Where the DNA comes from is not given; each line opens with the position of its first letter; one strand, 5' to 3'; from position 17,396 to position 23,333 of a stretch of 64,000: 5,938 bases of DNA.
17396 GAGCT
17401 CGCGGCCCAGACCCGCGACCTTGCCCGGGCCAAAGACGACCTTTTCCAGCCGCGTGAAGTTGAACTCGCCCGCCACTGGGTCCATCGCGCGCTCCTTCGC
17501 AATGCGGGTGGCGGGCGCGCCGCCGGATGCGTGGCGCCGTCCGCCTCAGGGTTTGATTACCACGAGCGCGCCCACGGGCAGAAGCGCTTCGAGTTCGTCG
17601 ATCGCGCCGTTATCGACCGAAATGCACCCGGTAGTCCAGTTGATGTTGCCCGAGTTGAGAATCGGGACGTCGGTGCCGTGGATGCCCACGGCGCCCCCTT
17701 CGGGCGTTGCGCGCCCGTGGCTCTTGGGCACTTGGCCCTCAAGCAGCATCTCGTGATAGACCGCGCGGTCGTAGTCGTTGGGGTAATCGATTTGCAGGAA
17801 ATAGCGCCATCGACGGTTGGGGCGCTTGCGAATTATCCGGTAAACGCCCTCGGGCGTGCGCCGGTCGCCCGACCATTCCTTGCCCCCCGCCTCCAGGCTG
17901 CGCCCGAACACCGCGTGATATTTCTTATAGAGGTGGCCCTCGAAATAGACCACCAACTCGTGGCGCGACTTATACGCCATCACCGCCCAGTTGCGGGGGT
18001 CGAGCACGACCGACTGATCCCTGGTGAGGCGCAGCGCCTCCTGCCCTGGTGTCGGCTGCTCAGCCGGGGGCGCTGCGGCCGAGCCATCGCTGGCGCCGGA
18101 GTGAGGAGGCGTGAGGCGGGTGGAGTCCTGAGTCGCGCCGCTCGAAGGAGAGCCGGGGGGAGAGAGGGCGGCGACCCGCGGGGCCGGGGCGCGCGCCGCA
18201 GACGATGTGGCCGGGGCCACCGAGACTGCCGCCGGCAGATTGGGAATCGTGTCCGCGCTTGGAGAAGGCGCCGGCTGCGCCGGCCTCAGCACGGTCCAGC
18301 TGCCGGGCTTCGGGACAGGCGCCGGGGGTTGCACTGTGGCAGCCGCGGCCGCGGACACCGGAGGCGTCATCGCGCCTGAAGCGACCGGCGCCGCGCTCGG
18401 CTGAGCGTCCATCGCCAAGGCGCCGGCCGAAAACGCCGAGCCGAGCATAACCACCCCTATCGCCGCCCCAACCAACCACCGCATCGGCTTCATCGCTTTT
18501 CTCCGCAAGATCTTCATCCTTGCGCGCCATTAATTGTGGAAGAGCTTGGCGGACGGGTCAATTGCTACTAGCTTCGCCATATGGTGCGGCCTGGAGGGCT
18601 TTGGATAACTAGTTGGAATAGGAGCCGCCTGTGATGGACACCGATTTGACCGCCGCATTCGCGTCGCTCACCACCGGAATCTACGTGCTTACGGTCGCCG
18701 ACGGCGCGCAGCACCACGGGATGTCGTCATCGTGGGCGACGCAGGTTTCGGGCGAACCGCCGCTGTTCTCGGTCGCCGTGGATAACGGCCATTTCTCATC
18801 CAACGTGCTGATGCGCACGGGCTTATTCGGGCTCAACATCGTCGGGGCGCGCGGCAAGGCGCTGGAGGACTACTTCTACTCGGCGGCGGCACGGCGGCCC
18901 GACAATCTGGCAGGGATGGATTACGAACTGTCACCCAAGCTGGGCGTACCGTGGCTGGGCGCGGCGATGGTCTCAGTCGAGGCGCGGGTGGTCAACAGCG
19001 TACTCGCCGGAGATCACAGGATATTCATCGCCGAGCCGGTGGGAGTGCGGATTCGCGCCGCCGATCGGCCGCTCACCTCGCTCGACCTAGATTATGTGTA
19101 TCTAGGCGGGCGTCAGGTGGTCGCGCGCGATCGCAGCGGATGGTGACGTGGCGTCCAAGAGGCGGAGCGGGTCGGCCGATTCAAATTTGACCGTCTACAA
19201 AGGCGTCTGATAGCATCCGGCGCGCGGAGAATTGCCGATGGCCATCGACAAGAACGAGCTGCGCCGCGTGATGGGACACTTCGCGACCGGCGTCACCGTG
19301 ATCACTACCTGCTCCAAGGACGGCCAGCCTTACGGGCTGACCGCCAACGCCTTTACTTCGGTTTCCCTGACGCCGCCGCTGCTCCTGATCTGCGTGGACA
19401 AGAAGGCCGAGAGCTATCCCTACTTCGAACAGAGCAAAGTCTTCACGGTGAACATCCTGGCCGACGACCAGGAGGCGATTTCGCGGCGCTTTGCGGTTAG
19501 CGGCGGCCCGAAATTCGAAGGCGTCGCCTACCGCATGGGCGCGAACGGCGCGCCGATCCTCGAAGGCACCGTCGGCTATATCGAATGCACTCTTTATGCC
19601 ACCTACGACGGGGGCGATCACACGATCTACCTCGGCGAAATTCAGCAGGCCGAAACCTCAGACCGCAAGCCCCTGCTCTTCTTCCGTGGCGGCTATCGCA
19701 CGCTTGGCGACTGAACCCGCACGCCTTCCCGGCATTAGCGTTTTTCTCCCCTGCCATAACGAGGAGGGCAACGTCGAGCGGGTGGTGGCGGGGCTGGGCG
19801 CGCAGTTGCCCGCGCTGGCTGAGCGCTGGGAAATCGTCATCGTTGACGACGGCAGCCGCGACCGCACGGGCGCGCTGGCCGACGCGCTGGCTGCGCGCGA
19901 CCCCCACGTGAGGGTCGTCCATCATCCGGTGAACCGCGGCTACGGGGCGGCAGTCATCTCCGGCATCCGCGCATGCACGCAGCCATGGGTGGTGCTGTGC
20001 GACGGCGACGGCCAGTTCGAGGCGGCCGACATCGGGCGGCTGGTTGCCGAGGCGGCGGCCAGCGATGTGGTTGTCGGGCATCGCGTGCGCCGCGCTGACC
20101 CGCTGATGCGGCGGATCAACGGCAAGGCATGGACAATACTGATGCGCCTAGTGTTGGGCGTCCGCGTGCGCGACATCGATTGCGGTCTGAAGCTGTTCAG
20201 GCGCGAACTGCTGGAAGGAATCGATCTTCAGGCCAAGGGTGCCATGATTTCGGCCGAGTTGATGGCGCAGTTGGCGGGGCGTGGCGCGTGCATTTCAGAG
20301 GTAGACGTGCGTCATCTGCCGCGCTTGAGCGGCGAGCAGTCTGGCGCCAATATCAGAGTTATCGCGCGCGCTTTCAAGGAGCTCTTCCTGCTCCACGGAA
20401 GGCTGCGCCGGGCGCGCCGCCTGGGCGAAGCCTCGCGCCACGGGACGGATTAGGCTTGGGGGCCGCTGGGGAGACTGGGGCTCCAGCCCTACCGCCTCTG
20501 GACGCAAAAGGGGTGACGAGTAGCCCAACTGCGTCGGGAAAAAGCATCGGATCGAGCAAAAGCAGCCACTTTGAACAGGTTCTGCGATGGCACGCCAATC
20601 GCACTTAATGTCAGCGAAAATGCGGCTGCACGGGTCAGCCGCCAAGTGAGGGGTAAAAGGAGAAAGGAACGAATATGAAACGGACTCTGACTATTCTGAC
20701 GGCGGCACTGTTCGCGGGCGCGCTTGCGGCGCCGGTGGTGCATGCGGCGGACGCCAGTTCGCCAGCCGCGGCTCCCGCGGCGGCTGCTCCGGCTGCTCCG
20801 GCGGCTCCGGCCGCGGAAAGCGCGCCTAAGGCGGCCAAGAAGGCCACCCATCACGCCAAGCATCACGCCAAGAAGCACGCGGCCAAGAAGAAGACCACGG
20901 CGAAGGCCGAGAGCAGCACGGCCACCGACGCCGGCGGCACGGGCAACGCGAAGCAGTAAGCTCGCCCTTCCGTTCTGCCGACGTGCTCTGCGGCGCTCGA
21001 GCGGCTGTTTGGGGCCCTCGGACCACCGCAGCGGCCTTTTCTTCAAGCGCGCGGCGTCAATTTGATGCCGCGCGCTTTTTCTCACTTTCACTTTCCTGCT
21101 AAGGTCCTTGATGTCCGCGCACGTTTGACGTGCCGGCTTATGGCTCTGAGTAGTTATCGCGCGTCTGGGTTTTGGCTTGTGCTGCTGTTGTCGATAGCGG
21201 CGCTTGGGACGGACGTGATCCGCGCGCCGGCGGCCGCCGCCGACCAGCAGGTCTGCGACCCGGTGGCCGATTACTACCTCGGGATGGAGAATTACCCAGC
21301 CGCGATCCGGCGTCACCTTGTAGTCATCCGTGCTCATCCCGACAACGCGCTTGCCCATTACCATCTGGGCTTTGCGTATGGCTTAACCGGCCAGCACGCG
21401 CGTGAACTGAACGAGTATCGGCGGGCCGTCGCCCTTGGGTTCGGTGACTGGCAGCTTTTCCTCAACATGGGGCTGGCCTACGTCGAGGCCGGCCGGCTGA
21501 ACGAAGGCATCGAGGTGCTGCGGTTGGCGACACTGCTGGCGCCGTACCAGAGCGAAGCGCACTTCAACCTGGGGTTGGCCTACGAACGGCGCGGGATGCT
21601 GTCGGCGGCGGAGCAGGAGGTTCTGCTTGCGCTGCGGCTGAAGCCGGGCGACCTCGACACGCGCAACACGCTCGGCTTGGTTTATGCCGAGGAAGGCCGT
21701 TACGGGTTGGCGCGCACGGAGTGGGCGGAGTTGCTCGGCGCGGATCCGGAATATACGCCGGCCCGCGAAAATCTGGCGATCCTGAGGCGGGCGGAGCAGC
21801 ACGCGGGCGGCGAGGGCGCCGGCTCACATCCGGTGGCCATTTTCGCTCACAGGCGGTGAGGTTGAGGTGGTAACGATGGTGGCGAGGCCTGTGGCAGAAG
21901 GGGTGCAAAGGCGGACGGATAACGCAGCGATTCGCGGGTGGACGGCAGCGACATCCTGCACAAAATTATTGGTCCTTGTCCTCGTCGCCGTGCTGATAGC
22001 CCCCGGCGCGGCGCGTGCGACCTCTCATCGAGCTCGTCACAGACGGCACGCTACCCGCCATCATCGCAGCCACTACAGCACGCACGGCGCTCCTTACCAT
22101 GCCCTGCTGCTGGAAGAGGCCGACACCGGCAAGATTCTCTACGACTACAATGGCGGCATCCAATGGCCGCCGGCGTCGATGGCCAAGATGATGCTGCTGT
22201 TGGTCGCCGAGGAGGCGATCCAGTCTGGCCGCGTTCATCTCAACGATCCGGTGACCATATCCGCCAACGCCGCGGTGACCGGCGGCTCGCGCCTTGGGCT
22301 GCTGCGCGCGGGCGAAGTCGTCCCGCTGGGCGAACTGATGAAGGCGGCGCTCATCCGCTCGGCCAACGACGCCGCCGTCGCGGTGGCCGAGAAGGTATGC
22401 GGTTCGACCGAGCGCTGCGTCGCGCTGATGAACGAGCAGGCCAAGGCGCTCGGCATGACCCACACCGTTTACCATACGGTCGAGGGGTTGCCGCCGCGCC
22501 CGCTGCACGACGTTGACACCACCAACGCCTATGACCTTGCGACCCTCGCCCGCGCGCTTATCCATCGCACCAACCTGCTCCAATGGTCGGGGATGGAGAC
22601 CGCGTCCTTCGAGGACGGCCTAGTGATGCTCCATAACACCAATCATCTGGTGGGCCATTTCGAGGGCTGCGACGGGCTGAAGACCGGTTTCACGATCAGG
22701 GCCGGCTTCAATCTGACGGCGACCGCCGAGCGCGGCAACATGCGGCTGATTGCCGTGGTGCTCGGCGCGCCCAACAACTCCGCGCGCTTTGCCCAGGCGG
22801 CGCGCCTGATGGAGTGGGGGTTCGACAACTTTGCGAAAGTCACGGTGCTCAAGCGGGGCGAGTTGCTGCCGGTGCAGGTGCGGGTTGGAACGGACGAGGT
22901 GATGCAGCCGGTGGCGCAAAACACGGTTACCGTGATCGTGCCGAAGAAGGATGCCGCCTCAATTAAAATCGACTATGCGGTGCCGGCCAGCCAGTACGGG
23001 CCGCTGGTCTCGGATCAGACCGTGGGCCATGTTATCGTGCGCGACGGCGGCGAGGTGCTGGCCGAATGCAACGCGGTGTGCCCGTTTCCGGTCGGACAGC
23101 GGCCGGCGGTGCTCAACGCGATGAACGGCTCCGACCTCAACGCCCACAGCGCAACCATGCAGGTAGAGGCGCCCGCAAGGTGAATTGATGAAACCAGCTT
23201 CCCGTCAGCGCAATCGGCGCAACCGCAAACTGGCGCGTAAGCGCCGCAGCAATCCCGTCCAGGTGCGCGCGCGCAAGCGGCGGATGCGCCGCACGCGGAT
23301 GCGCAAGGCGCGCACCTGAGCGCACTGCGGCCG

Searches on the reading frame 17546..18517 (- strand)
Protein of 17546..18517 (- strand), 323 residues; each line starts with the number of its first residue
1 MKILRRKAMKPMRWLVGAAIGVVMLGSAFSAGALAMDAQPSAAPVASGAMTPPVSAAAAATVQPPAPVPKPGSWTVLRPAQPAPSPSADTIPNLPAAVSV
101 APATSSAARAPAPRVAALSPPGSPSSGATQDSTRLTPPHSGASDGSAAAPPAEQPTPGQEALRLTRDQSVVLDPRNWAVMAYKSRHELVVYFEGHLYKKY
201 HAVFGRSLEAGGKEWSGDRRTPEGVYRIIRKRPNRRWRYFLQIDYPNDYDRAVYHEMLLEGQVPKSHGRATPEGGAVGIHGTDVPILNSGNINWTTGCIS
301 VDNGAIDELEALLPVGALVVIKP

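Call 63: search_protein_families(library=pfam, proteins=[window:17546-18517:-], max_evalue=0.00001)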
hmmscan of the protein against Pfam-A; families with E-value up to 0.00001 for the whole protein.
window:17546-18517:- (323 aa): 1 family
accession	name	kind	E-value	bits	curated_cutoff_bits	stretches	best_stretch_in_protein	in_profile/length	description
PF03734.19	YkuD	-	2e-17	64.6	23.4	1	179-321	4-146/146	L,D-transpeptidase catalytic domain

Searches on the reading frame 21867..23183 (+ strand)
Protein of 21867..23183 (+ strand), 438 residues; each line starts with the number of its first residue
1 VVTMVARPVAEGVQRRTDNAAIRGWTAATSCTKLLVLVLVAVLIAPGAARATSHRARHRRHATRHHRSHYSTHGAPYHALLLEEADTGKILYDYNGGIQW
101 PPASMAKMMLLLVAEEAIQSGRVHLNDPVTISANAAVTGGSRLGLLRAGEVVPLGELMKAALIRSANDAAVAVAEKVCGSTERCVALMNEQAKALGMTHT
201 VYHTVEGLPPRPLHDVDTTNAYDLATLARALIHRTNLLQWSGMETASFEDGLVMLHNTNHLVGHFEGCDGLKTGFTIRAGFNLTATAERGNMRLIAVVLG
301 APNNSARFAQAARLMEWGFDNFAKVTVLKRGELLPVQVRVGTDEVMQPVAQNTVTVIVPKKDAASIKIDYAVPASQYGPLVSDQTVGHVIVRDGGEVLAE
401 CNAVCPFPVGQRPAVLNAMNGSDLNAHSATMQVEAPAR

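Call 63: search_protein_families(library=pfam, proteins=[window:21867-23183:+], max_evalue=0.00001)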
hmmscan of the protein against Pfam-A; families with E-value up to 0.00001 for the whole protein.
window:21867-23183:+ (438 aa): 3 families
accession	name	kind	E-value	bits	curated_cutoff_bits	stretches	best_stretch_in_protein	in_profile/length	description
PF00768.25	Peptidase_S11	-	2e-56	191.6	27.6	1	80-302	15-238/239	D-alanyl-D-alanine carboxypeptidase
PF13354.11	Beta-lactamase2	-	2.5e-14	53.6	22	1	82-234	4-149/214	Beta-lactamase enzyme family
PF07943.18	PBP5_C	-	4.2e-07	30.5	21.2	1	322-405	1-85/91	Penicillin-binding protein 5, C-terminal domain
